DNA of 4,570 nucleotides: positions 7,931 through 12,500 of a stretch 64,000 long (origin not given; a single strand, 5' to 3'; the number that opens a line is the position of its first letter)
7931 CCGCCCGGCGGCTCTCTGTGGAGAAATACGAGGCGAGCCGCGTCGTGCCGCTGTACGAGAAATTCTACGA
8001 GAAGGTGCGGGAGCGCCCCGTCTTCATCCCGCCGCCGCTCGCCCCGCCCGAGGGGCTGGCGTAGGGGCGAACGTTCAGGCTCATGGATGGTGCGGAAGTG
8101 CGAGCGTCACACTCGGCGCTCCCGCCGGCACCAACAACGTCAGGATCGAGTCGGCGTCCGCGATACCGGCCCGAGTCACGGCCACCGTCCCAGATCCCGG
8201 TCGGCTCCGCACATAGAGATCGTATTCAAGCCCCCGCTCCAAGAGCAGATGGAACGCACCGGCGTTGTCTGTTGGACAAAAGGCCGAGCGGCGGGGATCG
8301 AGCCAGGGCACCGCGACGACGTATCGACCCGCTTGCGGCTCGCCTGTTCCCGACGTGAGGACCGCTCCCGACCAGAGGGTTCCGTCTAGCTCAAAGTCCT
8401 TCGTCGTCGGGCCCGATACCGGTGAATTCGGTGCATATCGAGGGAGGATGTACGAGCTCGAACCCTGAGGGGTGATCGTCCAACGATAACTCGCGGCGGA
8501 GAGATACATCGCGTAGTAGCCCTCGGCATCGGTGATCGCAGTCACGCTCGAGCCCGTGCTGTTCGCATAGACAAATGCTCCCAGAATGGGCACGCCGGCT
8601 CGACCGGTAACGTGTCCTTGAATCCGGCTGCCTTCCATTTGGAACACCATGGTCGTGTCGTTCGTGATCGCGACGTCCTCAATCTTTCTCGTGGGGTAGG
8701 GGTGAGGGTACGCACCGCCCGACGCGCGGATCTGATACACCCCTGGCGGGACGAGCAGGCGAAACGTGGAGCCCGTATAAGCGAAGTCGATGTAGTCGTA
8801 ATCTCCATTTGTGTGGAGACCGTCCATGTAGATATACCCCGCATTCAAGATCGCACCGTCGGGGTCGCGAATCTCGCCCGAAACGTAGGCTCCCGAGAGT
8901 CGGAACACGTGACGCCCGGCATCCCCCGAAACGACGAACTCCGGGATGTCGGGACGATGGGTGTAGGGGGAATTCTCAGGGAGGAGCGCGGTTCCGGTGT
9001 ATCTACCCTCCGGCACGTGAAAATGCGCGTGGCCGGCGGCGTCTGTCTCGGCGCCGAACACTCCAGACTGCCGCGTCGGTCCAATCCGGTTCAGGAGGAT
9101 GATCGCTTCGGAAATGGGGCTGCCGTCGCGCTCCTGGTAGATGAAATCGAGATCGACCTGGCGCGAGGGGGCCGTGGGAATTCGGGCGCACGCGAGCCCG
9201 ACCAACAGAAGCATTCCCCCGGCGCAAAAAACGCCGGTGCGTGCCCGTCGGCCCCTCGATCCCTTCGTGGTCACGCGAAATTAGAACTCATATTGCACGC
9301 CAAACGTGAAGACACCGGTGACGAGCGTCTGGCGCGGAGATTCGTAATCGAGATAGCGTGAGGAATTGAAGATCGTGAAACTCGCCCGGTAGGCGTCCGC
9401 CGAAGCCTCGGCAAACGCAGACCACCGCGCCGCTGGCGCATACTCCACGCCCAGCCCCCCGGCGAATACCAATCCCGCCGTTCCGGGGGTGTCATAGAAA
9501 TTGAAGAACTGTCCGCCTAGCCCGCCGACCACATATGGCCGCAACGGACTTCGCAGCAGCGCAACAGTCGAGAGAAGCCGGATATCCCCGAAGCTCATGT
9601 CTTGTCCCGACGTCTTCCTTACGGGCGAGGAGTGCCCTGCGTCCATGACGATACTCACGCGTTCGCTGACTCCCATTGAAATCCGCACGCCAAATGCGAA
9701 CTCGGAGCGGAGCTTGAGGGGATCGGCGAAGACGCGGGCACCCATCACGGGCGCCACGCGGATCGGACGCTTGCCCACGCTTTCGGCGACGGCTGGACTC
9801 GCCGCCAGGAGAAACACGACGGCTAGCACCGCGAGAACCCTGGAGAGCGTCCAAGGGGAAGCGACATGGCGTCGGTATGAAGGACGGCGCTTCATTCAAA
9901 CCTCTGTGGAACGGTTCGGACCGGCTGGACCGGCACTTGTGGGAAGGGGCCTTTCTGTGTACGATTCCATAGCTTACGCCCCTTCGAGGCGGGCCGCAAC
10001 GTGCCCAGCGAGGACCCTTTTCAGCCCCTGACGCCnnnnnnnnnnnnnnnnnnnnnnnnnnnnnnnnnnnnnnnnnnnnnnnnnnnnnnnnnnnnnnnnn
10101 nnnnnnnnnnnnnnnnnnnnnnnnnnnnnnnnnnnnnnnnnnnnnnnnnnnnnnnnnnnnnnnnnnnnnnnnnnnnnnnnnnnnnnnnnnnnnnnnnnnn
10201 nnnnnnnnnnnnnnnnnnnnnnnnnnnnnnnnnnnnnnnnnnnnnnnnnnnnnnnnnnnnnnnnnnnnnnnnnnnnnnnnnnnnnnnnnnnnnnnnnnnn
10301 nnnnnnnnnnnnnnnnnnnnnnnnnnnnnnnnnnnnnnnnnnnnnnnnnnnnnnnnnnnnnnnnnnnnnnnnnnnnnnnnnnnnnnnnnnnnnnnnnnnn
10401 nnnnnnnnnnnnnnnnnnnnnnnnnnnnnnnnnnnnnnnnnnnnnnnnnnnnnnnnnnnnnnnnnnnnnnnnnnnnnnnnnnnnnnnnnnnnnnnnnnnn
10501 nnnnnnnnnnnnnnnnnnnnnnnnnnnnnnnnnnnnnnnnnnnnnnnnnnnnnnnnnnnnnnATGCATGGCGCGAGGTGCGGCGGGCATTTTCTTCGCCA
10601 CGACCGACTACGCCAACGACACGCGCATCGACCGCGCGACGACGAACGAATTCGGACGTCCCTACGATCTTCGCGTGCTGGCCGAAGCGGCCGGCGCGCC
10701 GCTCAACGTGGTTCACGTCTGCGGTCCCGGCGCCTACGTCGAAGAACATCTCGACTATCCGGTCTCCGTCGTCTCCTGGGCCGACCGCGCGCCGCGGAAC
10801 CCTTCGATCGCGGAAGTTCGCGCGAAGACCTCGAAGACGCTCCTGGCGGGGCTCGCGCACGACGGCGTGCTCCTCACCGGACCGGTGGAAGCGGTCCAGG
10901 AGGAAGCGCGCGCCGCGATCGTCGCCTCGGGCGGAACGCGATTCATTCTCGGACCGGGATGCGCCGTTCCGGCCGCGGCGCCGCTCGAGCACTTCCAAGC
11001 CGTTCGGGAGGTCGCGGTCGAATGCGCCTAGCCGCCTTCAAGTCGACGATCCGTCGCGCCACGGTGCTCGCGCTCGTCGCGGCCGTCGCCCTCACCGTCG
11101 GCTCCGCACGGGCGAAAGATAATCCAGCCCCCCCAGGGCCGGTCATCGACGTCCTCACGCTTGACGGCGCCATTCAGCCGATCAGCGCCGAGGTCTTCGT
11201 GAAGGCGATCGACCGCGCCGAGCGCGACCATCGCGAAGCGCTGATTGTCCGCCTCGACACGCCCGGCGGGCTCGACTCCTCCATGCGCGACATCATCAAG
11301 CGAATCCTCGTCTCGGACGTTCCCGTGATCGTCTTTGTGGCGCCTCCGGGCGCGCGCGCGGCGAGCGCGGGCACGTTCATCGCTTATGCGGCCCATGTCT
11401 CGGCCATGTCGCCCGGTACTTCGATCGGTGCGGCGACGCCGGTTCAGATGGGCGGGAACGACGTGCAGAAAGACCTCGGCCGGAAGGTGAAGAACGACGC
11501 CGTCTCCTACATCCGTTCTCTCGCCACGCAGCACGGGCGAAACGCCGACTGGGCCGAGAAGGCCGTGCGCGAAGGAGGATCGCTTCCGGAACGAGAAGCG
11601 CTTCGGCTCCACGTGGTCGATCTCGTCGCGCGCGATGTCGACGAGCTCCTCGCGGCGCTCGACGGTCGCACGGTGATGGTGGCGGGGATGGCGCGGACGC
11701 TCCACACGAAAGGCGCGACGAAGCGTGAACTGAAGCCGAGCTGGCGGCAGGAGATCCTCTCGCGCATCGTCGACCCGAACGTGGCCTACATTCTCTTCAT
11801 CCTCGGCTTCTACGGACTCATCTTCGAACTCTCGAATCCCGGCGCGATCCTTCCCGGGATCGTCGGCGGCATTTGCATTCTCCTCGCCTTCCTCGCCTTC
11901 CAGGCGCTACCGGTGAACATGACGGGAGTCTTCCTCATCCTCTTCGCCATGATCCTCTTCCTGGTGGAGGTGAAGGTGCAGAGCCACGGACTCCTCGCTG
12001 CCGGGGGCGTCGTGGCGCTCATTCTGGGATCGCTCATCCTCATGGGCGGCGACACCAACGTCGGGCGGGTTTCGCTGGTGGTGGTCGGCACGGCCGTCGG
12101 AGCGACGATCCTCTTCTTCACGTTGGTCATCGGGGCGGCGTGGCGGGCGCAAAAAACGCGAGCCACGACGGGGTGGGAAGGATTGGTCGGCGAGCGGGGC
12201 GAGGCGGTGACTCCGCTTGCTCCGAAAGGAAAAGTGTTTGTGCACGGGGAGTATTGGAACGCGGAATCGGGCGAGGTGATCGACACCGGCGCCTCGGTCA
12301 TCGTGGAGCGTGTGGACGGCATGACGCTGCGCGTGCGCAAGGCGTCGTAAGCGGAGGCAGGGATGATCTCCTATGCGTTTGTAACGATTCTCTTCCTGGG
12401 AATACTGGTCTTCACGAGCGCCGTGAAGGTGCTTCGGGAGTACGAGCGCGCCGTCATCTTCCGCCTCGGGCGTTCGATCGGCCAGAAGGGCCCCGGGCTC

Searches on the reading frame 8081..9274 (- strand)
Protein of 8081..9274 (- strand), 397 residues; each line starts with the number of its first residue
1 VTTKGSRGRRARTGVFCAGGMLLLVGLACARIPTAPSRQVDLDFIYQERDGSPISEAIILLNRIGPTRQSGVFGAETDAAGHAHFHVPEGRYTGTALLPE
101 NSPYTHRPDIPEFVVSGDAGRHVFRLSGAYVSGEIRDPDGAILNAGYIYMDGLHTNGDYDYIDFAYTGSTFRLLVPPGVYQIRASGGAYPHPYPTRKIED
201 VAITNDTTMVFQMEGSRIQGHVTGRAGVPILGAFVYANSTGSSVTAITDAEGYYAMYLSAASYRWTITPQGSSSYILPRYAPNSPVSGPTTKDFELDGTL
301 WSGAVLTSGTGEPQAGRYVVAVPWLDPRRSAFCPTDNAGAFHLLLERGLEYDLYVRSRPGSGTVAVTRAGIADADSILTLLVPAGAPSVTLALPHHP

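Call 21: search_protein_families(library=pfam, proteins=[window:8081-9274:-], max_evalue=0.0001)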
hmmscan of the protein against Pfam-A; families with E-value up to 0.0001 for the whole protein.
window:8081-9274:- (397 aa): 1 family
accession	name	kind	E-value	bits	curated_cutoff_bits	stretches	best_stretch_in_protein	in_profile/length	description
PF13620.12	CarboxypepD_reg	-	2.4e-16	60.3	32.3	1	218-274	2-61/82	Carboxypeptidase regulatory-like domain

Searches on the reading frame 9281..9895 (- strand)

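Call 21: search_protein_families(library=pfam, proteins=[window:9281-9895:-], max_evalue=0.0001)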
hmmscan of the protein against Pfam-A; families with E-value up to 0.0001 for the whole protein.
window:9281-9895:- (204 aa): 1 family
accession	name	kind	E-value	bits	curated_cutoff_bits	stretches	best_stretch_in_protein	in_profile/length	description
PF13505.12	OMP_b-brl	-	3.4e-05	24.5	28.7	1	22-204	1-175/175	Outer membrane protein beta-barrel domain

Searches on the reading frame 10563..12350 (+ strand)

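Call 22: search_protein_families(library=pfam, proteins=[window:10563-12350:+], max_evalue=0.0001)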
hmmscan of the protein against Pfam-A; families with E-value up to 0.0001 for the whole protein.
window:10563-12350:+ (595 aa): 3 families
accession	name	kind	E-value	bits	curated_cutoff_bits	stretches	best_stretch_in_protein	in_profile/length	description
PF24961.1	NfeD_membrane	-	2.8e-24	85.9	26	1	406-522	1-117/119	NfeD integral membrane domain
PF25145.1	NfeD1b_N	-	2.4e-17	63.6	40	1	212-356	19-156/189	NfeD1b, N-terminal domain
PF01957.25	NfeD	-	5.7e-17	62.1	29.1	1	539-593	2-57/57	NfeD-like C-terminal, partner-binding domain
